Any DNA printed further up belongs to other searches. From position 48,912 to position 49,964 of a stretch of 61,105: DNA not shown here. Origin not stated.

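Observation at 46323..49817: Tandemly duplicated, translationally coupled kinase + FCP1/NIF-type phosphatase modules (K1-P1-K2-P2)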

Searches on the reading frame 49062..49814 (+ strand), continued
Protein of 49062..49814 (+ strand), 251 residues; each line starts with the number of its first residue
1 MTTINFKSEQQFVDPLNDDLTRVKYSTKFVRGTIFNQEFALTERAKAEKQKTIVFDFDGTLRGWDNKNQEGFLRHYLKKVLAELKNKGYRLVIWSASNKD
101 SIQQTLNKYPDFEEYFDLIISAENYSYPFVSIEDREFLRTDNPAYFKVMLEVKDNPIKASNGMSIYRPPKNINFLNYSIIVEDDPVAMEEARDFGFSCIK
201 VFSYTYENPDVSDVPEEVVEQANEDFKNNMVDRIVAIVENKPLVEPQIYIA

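Call 42: search_protein_representatives(alignment_id=A3)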
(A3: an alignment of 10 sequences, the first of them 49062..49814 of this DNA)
Query: 10 sequences, 255 profile positions. Proteins with E-value up to 0.001 (for the whole library): 131; up to 1e-10: 65; up to 1e-30: 4. The best 131 are listed.
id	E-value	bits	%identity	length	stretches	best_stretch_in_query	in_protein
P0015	3.5e-121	419.7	-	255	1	1-255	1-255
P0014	6.0e-118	409.1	-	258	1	2-255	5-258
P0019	3.7e-86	304.9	-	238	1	4-241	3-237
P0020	1.4e-51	191.7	-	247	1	20-251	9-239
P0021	3.0e-30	121.7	-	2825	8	50-118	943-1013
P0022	1.5e-23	99.7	-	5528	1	9-205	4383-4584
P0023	5.1e-21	91.5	-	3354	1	30-207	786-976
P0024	2.0e-20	89.5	-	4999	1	17-215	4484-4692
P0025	6.4e-20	87.9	-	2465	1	32-231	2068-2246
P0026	3.6e-19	85.4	-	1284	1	30-188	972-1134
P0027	4.1e-18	82.0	-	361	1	33-186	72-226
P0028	4.8e-18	81.7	-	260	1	7-190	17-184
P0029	5.3e-18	81.6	-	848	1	16-184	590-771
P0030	8.7e-18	80.9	-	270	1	16-201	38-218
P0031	1.3e-17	80.4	-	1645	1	27-187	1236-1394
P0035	5.3e-17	78.3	-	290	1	33-205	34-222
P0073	2.2e-11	59.9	-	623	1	33-245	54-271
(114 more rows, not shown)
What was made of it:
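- Tried and rejected: The exhaustive HMMER run (call 42) was needed for that.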

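Call 47: search_protein_families(library=pfam, proteins=[P0021, P0023, P0025, P0026], max_evalue=0.001)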
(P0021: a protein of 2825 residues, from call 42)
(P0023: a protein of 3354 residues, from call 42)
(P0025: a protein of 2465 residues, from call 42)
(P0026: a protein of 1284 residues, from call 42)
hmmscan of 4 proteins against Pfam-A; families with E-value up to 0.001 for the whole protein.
P0021 (2825 aa): 7 families
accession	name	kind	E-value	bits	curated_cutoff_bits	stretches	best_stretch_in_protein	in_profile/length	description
PF03031.24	NIF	-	1.3e-33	116.3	21.8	2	2234-2375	2-139/160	NLI interacting factor-like phosphatase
PF00702.32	Hydrolase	-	5.9e-20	72.9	26.4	0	1895-1958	86-156/191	haloacid dehalogenase-like hydrolase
PF13344.12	Hydrolase_6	-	1.2e-18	67.4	27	0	947-999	1-45/101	Haloacid dehalogenase-like hydrolase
PF23195.1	UBQLN1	-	1e-06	28.8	27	0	2282-2304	27-49/70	Ubiquilin-1-like domain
PF12710.13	HAD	-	3e-06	28.2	27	0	450-484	84-118/189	haloacid dehalogenase-like hydrolase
PF13419.12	HAD_2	-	9.4e-06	26.3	23.8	0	1903-1940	77-114/178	Haloacid dehalogenase-like hydrolase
PF00239.26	Resolvase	-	0.00013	22.5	23.3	0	2049-2083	40-74/145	Resolvase, N terminal domain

P0023 (3354 aa): 2 families
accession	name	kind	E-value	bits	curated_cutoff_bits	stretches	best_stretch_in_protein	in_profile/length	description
PF01326.24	PPDK_N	-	1.2e-57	196.1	27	1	2661-2988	4-318/328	Pyruvate phosphate dikinase, AMP/ATP-binding domain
PF00391.29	PEP-utilizers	-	4.4e-11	42.7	23.1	1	2293-2354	3-65/72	PEP-utilising enzyme, mobile domain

P0025 (2465 aa): 1 family
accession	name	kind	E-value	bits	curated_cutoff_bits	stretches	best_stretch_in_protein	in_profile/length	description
PF00702.32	Hydrolase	-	0.00013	22.8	26.4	1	2058-2164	48-152/191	haloacid dehalogenase-like hydrolase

P0026 (1284 aa): 1 family
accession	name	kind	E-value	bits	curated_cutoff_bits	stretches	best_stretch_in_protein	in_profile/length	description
PF03031.24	NIF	-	8.2e-06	26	21.8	1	994-1076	1-90/160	NLI interacting factor-like phosphatase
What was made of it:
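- On NIF / FCP1-SCP phosphatases (PF03031): Relatives score higher: P0021 116 bits and P0026 26 bits (call 47).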

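Call 51: find_related_loci(query=A3, collection=viral_contigs, flank=5000)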
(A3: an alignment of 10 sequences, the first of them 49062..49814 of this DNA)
Query A3 (251 aa) in viral_contigs; peptide patterns used: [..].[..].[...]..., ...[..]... (x = any residue, [..] = any of these).
109 stretches matched a pattern, but none encodes a relative of the query by tblastn (E <= 1e-3).
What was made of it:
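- Tried and rejected: A scan with the P alignment found no relative (call 51).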

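Call 52: predict_structure(alignment_id=A3)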
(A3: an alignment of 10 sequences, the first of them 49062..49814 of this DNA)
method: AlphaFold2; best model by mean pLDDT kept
length: 251 residues; sequences in the alignment: 10
mean_pLDDT: 80.7   pTM: 0.83
mean pLDDT of the five models: 80.7, 78.8, 77.3, 76.0, 75.8
residues with pLDDT >= 90: 103; 70-90: 87; 50-70: 35; < 50: 26
segments of 3 or more residues with pLDDT < 50: 1-10, 159-164, 204-211
pLDDT, mean of each block of 10 residues (from residue 1): 40 62 82 95 98 89 71 83 97 91 83 94 84 93 92 62 63 97 86 92 51 67 83 93 71 46
secondary structure, 60 per line:
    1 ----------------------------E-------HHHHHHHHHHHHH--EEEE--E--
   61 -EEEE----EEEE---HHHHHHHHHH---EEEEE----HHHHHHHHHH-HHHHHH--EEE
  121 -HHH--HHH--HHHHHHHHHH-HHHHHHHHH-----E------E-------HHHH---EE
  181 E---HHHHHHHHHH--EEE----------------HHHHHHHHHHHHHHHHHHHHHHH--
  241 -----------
elements in order: H37-49 E52-55 E62-65 E70-73 H77-86 E90-94 H99-108 H110-115 E118-120 H132-141 H143-151 H172-175 E179-181 H185-194 E197-199 H216-238
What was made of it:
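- On HAD superfamily phosphatase: The predicted core is a Rossmann-like fold (call 52).
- On NIF / FCP1-SCP phosphatases (PF03031): The model shows a two-strand hairpin at residues 62-73 (call 52).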

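Call 55: fold_search(model_id=the predicted structure, library=pdb)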
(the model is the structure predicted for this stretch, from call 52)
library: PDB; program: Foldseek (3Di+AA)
matches with E <= 10: 1512; with E <= 0.001: 22
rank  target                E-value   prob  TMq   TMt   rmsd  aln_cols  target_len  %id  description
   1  1u7p_B                1.6e-05  1.00  0.35  0.52   8.0       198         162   16  X-ray Crystal Structure of the Hypothetical Phosphotyrosine Phosphatase MDP-1 of the Haloacid Dehalogenase Superfamily (released 2004-10-19)
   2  1u7p_D                2.7e-05  1.00  0.36  0.53   7.8       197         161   15  X-ray Crystal Structure of the Hypothetical Phosphotyrosine Phosphatase MDP-1 of the Haloacid Dehalogenase Superfamily (released 2004-10-19)
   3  3ib6_C                5.1e-05  1.00  0.37  0.51   7.7       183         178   15  Crystal structure of an uncharacterized protein from Listeria monocytogenes serotype 4b (released 2009-07-28)
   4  3ib6_A                7.9e-05  1.00  0.36  0.49   7.9       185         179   17  Crystal structure of an uncharacterized protein from Listeria monocytogenes serotype 4b (released 2009-07-28)
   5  5uj0_A                1.4e-04  1.00  0.35  0.58   6.4       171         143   13  Structure of T4Pnkp 3' phosphatase covalently bound to BeF3 (released 2017-02-08)
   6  2wm8                  1.4e-04  1.00  0.33  0.47  10.9       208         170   16  Crystal structure of human magnesium-dependent phosphatase 1 of the haloacid dehalogenase superfamily (MGC5987) (released 2009-07-28)
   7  8i8b_J                1.4e-04  0.99  0.32  0.26  11.4       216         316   19  Outer shell and inner layer structures of Autographa californica multiple nucleopolyhedrovirus (AcMNPV) (released 2023-12-13)
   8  1u7p_A                1.7e-04  1.00  0.32  0.47   9.1       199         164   16  X-ray Crystal Structure of the Hypothetical Phosphotyrosine Phosphatase MDP-1 of the Haloacid Dehalogenase Superfamily (released 2004-10-19)
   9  1u7o                  1.7e-04  1.00  0.32  0.47   9.4       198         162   16  Magnesium Dependent Phosphatase 1 (MDP-1) (released 2004-10-26)
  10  8ujl                  1.9e-04  1.00  0.35  0.39   9.6       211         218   15  Crystal structure of human CTDNEP1-NEP1R1 protein phosphatase complex (released 2024-05-15)
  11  2mu1_MODEL_1_A        2.1e-04  1.00  0.32  0.55  10.3       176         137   17  NMR structure of the core domain of NP_346487.1, a putative phosphoglycolate phosphatase from Streptococcus pn (released 2014-10-01)
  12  1u7p_C                2.1e-04  1.00  0.33  0.49   8.5       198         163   15  X-ray Crystal Structure of the Hypothetical Phosphotyrosine Phosphatase MDP-1 of the Haloacid Dehalogenase Superfamily (released 2004-10-19)
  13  5uj0_B                2.3e-04  1.00  0.33  0.53   8.1       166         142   13  Structure of T4Pnkp 3' phosphatase covalently bound to BeF3 (released 2017-02-08)
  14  4qqf_B                2.4e-04  1.00  0.37  0.49   6.1       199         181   15  Crystal structure of mitochondrial import inner membrane translocase subunit TIM50 (released 2015-07-01)
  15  3e58_B                2.6e-04  1.00  0.37  0.45   7.5       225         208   15  Crystal structure of putative beta-phosphoglucomutase from Streptococcus thermophilus (released 2008-08-26)
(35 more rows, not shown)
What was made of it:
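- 49062..49817 (+): P2: capless HAD phosphatase, orthologue of the single phosphatase in related genomes (251 aa). Foldseek hits are MDP-1, PNKP phosphatase, CTDNEP1 and TIM50 (calls 52, 55).
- On HAD-IIIC (TIGR01681; MDP-1/FkbH group): MDP-1 is the best structural hit (call 55).
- Closest known: MDP-1. Same: MDP-1 is the best structural match of P2 (1u7p, E 1.6e-5, call 55).
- Foldseek hits include MDP-1, CTDNEP1, TIM50 and UBLCP1 (call 55). Capless HADs of the same structural neighbourhood (HisB-N, KdsC/YrbI and the KDN-9-P phosphatase) do act on small sugar phosphates (call 55).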

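Call 60: find_encoding_contigs(protein=P0020, flank=8000, max_places=3)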
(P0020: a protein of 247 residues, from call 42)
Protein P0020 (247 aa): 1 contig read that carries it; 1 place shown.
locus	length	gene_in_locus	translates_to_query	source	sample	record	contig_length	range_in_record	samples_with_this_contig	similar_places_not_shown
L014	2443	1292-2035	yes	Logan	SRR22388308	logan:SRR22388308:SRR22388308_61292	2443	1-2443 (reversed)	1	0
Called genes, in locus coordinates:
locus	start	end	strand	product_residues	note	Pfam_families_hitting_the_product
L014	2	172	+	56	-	?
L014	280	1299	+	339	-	PF01636:APH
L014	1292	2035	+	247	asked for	-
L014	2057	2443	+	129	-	?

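Call 76: search_solved_structures(query=A3, max_evalue=1)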
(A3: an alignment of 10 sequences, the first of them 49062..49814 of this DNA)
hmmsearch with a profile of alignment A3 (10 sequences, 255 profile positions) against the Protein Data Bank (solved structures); distinct sequences matched with E-value up to 1: 7.
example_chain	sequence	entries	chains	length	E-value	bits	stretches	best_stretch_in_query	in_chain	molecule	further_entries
3kd3_A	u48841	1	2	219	0.055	16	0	67-104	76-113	Phosphoserine phosphohydrolase-like protein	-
2zg6_A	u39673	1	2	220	0.28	13.6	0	65-120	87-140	Putative uncharacterized protein ST2620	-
3dee_A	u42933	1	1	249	0.47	12.9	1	71-143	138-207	Putative regulatory protein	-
3shq_A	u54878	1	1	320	0.61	12.5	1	50-101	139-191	UBLCP1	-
3kz7_A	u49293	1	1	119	0.66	12.4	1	18-68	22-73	FK506-binding protein 3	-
1pbk_A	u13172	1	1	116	0.94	11.9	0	18-68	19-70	FKBP25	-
5gpg_A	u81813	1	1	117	0.95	11.9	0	18-68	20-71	Peptidyl-prolyl cis-trans isomerase FKBP3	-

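Call 77: find_encoding_contigs(protein=P0028, flank=6000, max_places=3)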
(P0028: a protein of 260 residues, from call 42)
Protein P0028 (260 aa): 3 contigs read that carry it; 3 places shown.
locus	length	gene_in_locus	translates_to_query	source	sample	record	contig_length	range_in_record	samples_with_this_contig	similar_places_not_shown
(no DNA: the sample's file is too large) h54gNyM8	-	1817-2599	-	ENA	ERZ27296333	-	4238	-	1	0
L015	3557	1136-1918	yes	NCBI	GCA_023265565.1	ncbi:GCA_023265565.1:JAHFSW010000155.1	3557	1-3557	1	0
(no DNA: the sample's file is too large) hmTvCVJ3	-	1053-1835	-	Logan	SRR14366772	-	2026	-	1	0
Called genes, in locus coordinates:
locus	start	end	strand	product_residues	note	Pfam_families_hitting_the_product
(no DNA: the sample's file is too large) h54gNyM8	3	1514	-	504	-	?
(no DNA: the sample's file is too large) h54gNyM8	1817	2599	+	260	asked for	-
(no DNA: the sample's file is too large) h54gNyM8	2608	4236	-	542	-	?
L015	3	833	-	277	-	?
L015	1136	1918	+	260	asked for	-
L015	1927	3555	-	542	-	?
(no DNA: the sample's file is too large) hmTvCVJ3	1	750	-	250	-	?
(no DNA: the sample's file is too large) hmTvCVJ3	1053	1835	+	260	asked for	-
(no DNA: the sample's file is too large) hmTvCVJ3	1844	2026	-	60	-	?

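Call 78: find_encoding_contigs(protein=P0035, flank=6000, max_places=3)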
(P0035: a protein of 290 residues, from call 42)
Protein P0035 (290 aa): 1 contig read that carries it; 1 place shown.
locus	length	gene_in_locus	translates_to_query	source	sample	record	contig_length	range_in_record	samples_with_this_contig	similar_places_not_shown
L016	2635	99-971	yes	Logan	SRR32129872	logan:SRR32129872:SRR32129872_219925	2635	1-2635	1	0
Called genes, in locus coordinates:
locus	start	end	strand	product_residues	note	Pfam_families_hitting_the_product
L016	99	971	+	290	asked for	-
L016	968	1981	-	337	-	PF01633:Choline_kinase (weak), PF01636:APH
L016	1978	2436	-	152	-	PF02075:RuvC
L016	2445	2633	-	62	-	?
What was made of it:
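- In L016 the kinase overlaps ruvC by 4 nt (call 78).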

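Call 80: search_protein_families(library=pfam, proteins=[L016:968-1981:-, L016:99-971:+, L015:3-833:-, L015:1927-3555:-, L015:1136-1918:+], max_evalue=0.01)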
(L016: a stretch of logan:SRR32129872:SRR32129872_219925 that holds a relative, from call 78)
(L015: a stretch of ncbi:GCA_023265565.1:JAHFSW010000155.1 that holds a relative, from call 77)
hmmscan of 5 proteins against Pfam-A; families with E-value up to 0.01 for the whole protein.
L016:968-1981:- (337 aa): 4 families
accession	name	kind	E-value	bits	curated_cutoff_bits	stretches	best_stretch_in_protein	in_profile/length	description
PF01636.29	APH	-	1.5e-10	41.7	23.2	1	196-248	166-219/239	Phosphotransferase enzyme family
PF01633.27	Choline_kinase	-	1.2e-06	28.6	29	1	153-237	113-203/300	Choline/ethanolamine kinase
PF02958.26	EcKL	-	0.00095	19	22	1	198-261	215-287/294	Ecdysteroid kinase-like family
PF19974.5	TCAD9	-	0.0022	17.7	40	1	201-243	300-343/429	Ternary complex associated domain 9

L016:99-971:+ (290 aa): 3 families
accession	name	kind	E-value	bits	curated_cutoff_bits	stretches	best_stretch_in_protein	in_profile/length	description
PF05152.18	DUF705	-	3.9e-05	23.7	20.4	1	47-122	132-203/304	Protein of unknown function (DUF705)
PF03031.24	NIF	-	0.00049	20.3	21.8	1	51-149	2-106/160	NLI interacting factor-like phosphatase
PF00702.32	Hydrolase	-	0.0093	16.8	26.4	0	72-145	99-168/191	haloacid dehalogenase-like hydrolase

L015:3-833:- (277 aa): 5 families
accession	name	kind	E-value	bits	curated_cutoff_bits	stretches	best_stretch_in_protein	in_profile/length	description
PF00069.31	Pkinase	-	6.9e-34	117.9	31.7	1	53-250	1-195/263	Protein kinase domain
PF07714.23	PK_Tyr_Ser-Thr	-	5.8e-16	59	23.1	1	55-247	3-199/258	Protein tyrosine and serine/threonine kinase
PF01636.29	APH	-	1e-05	25.8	23.2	0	171-201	161-197/239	Phosphotransferase enzyme family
PF14531.12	Kinase-like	-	0.00032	20.5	25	0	44-102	3-63/289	Kinase-like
PF03109.22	ABC1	-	0.00082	19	22.9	1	129-202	144-215/244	ABC1 atypical kinase-like domain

L015:1927-3555:- (542 aa): 0 families

L015:1136-1918:+ (260 aa): 2 families
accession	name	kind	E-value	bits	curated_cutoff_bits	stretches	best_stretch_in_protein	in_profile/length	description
PF03031.24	NIF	-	5.7e-05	23.3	21.8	1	60-109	2-66/160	NLI interacting factor-like phosphatase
PF00702.32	Hydrolase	-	0.0003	21.7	26.4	0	78-130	96-146/191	haloacid dehalogenase-like hydrolase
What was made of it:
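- A distant P homologue (P0028, L015) lies divergently next to a Hanks-type Ser/Thr kinase (Pkinase, E 7e-34; calls 77, 80).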
